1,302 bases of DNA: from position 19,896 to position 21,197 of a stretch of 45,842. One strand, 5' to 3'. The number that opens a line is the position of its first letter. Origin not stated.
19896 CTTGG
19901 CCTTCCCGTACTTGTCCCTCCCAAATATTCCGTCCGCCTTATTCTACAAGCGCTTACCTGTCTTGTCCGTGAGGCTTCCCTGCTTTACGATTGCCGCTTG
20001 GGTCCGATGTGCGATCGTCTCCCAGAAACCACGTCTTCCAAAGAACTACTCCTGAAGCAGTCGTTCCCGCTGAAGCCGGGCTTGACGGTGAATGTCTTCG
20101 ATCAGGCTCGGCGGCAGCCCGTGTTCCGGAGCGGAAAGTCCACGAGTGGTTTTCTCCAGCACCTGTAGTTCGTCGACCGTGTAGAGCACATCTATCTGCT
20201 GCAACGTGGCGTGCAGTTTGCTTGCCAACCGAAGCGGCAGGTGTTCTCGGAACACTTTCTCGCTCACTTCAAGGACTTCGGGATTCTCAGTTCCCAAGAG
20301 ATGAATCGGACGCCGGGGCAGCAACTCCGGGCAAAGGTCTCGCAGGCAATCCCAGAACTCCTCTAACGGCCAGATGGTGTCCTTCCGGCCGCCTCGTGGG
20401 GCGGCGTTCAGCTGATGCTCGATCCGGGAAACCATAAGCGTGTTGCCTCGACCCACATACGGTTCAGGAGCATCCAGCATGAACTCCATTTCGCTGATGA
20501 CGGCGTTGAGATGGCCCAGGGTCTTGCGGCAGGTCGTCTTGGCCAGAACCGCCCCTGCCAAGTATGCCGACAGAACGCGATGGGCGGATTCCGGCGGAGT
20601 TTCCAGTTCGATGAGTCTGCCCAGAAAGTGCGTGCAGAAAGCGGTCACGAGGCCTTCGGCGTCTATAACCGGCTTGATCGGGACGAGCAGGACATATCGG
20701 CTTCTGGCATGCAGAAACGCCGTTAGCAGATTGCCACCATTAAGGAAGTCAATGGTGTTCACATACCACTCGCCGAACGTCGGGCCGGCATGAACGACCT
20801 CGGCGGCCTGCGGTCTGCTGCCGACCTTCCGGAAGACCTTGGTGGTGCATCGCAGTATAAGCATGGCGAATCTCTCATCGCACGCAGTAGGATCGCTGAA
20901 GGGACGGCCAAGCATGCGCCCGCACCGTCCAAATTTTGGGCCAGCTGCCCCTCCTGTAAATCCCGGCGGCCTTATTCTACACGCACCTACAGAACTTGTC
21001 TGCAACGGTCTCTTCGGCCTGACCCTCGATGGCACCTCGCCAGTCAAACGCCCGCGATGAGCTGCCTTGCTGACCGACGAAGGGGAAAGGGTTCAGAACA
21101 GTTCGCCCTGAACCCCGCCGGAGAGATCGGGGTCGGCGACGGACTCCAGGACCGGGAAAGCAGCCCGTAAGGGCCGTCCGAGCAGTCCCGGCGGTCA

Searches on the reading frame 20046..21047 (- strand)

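Call 71: search_protein_families(library=pfam, proteins=[window:20046-21047:-], max_evalue=0.00001)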
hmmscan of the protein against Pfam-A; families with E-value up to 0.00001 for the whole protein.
window:20046-21047:- (333 aa): 1 family
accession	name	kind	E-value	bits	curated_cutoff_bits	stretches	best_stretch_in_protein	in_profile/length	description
PF22016.2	DUF6933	-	4.6e-17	62.7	27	1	64-230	1-157/157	Domain of unknown function (DUF6933)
